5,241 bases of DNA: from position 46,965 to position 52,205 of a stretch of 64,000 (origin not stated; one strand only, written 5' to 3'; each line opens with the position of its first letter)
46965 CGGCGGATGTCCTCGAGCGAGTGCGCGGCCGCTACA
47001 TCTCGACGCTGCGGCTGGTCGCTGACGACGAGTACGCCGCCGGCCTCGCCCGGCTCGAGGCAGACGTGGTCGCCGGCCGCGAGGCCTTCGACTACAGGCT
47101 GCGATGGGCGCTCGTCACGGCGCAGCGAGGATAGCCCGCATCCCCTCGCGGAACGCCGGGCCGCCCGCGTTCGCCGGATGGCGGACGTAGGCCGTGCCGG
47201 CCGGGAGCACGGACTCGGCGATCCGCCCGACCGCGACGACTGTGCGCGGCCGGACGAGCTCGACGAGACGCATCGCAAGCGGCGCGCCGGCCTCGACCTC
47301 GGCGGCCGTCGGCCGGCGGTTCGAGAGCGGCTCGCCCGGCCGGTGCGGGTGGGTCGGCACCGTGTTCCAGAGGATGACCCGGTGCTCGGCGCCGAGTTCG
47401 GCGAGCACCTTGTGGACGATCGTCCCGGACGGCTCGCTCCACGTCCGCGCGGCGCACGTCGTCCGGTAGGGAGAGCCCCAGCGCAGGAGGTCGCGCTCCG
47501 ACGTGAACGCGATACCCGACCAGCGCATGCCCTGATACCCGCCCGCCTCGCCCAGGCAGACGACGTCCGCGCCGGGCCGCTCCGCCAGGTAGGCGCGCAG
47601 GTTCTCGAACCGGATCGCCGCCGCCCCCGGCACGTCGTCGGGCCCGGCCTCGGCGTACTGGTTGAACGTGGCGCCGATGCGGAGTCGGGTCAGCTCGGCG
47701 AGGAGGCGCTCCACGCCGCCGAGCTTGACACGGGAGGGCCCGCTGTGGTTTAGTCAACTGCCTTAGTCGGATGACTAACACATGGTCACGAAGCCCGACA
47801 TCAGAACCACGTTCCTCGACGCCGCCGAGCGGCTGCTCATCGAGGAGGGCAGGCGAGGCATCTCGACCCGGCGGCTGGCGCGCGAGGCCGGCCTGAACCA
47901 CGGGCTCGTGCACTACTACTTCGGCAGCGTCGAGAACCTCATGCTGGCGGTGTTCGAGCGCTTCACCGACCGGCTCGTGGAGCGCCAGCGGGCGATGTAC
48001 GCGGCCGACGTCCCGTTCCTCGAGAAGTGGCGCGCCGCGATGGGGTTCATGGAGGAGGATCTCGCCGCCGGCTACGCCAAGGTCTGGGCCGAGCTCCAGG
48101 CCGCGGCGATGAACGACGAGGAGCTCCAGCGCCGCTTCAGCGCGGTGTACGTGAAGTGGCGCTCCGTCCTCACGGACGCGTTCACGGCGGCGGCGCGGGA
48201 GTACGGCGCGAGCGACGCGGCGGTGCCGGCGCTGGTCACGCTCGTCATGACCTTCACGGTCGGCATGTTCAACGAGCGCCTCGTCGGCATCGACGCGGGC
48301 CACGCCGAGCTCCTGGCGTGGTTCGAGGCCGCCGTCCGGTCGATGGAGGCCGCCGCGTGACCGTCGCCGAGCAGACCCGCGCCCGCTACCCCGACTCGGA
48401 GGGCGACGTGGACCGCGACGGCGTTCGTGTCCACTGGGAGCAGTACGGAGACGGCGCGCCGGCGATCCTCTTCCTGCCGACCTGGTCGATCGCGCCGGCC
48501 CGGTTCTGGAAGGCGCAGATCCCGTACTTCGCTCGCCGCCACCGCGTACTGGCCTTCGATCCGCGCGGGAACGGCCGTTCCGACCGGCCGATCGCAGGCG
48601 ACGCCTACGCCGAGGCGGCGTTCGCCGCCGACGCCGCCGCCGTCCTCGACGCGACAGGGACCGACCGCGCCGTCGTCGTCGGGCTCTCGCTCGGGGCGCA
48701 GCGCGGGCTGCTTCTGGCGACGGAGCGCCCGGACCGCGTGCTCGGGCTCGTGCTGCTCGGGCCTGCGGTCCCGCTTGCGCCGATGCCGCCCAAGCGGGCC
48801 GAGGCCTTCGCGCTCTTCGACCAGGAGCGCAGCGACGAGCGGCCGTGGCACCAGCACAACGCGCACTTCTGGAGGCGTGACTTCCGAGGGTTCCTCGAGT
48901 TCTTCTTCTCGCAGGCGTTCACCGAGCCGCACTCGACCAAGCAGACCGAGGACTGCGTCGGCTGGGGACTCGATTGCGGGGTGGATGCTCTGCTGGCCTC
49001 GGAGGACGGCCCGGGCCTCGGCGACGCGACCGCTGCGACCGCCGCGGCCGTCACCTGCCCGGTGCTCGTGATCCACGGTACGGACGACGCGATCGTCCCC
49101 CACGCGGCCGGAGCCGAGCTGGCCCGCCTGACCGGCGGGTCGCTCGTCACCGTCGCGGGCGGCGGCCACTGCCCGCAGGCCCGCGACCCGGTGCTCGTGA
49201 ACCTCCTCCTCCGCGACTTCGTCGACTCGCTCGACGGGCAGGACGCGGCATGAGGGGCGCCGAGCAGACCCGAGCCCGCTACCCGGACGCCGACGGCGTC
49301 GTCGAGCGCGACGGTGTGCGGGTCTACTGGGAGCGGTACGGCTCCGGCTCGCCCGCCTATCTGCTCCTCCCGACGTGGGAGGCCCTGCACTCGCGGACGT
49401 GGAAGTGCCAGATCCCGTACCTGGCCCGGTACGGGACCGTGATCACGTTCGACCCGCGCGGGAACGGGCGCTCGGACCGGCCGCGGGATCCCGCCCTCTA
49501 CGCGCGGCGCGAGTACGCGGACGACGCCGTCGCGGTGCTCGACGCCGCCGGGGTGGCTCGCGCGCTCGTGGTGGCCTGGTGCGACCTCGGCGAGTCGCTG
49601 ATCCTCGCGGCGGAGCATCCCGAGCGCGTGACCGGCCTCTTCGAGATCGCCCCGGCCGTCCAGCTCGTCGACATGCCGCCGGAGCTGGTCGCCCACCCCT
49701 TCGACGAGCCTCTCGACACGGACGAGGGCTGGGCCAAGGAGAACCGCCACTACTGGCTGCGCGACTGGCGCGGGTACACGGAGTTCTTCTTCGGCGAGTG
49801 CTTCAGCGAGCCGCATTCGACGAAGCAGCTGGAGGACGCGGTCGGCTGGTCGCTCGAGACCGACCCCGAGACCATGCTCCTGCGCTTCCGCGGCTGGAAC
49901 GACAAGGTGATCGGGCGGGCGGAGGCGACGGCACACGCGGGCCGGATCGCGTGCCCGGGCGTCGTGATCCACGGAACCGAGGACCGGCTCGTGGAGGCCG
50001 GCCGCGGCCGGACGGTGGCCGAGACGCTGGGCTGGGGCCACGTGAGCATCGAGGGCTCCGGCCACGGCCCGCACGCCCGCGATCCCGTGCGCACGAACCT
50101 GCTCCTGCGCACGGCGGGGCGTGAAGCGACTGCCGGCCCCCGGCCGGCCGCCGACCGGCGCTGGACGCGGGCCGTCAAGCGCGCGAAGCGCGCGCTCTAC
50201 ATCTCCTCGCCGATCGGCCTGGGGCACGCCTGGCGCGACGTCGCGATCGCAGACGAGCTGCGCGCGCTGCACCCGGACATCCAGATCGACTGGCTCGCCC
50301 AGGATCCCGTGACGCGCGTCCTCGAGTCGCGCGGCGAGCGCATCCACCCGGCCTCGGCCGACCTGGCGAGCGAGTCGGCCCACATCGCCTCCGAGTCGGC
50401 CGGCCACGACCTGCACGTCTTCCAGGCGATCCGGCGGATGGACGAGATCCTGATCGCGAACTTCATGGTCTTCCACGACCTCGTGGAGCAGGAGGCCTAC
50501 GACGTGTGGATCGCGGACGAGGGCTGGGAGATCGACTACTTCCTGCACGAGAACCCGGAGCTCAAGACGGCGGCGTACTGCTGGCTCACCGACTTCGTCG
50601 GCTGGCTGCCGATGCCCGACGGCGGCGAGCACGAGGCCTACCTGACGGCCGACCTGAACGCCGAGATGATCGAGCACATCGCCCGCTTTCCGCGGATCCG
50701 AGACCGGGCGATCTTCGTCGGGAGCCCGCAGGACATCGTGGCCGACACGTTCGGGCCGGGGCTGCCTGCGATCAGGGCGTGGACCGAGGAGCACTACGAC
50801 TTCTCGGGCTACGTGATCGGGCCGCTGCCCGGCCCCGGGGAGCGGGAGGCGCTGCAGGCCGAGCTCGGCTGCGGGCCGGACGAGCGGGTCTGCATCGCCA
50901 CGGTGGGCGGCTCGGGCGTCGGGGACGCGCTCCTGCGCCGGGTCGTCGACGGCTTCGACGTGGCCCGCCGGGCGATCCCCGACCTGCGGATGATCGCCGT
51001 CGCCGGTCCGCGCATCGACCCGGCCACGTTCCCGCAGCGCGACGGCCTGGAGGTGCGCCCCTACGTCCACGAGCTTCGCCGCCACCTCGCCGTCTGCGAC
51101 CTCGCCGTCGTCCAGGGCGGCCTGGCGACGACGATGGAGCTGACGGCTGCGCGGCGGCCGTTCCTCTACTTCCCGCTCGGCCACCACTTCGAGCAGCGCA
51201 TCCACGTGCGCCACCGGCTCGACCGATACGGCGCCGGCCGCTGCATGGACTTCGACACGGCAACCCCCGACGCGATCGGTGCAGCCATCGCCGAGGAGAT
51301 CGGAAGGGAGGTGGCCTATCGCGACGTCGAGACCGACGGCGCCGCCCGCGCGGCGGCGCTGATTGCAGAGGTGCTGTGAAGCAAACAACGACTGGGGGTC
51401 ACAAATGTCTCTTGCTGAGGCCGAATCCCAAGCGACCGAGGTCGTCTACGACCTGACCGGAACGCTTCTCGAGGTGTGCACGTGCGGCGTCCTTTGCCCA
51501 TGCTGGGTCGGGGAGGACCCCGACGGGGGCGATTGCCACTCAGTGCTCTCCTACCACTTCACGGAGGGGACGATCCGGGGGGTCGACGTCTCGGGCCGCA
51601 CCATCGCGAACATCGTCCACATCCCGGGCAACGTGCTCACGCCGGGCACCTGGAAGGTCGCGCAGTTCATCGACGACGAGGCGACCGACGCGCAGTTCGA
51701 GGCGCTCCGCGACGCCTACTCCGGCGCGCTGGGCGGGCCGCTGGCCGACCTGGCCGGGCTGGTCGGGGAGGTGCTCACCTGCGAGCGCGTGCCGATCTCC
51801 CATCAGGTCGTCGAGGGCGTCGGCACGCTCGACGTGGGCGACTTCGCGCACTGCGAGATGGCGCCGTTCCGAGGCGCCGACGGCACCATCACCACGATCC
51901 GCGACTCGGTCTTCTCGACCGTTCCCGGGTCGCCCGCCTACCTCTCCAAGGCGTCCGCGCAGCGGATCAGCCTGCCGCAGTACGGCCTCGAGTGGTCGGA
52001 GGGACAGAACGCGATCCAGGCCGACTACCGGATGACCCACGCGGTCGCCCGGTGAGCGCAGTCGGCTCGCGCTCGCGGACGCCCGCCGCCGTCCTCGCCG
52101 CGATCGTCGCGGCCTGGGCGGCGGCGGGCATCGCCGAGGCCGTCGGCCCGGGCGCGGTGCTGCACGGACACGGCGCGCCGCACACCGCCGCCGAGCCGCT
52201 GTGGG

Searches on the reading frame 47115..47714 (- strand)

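Call 88: search_protein_families(library=pfam, proteins=[window:47115-47714:-], max_evalue=0.00001)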
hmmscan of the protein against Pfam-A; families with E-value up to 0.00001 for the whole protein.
window:47115-47714:- (199 aa): 1 family
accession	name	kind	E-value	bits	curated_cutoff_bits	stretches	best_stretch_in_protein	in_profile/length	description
PF03167.25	UDG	-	4.7e-11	43.4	24.3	1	47-170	6-98/141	Uracil DNA glycosylase superfamily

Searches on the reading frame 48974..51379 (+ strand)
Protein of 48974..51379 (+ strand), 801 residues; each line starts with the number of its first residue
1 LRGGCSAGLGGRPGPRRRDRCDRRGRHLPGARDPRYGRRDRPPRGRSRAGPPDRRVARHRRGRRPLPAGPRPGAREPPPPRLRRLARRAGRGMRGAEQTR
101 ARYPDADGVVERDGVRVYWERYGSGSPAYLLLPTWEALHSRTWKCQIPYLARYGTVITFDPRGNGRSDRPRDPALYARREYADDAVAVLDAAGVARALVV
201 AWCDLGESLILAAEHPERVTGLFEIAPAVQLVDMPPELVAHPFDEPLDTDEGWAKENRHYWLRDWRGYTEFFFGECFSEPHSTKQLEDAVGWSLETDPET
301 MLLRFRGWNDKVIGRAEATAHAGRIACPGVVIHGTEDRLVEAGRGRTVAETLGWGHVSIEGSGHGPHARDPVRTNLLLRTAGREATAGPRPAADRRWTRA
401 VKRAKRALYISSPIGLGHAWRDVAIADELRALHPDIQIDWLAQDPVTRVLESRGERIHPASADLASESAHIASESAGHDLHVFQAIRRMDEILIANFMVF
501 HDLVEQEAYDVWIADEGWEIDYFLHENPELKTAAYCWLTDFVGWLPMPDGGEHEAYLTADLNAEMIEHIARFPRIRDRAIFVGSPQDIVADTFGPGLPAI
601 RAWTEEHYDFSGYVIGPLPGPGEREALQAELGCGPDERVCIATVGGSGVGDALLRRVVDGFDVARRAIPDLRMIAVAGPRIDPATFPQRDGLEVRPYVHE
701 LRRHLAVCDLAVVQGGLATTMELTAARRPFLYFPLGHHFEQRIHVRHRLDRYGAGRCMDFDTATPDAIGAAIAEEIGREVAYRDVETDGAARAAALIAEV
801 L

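Call 75: search_protein_families(library=pfam, proteins=[window:48974-51379:+], max_evalue=0.00001)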
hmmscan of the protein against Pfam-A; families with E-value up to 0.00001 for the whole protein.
window:48974-51379:+ (801 aa): 1 family
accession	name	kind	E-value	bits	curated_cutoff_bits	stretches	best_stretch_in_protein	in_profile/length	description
PF00561.26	Abhydrolase_1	-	4.3e-09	36.8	25.8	1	135-240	9-103/245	alpha/beta hydrolase fold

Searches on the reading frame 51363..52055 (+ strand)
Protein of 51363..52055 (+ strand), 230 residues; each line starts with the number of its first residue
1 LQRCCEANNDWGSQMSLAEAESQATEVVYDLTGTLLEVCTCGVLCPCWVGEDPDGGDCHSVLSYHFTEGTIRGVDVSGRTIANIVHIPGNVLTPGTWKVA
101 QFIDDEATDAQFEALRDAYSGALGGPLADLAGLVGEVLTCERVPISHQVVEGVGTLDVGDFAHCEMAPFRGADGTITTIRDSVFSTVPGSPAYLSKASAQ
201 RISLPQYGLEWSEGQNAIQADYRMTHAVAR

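Call 88: search_protein_families(library=pfam, proteins=[window:51363-52055:+], max_evalue=0.00001)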
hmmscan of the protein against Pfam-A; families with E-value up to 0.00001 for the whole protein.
window:51363-52055:+ (230 aa): 1 family
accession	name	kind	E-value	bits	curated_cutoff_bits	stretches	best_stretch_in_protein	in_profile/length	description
PF07040.16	DUF1326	-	2.8e-47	161.6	25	1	37-213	1-173/177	Protein of unknown function (DUF1326)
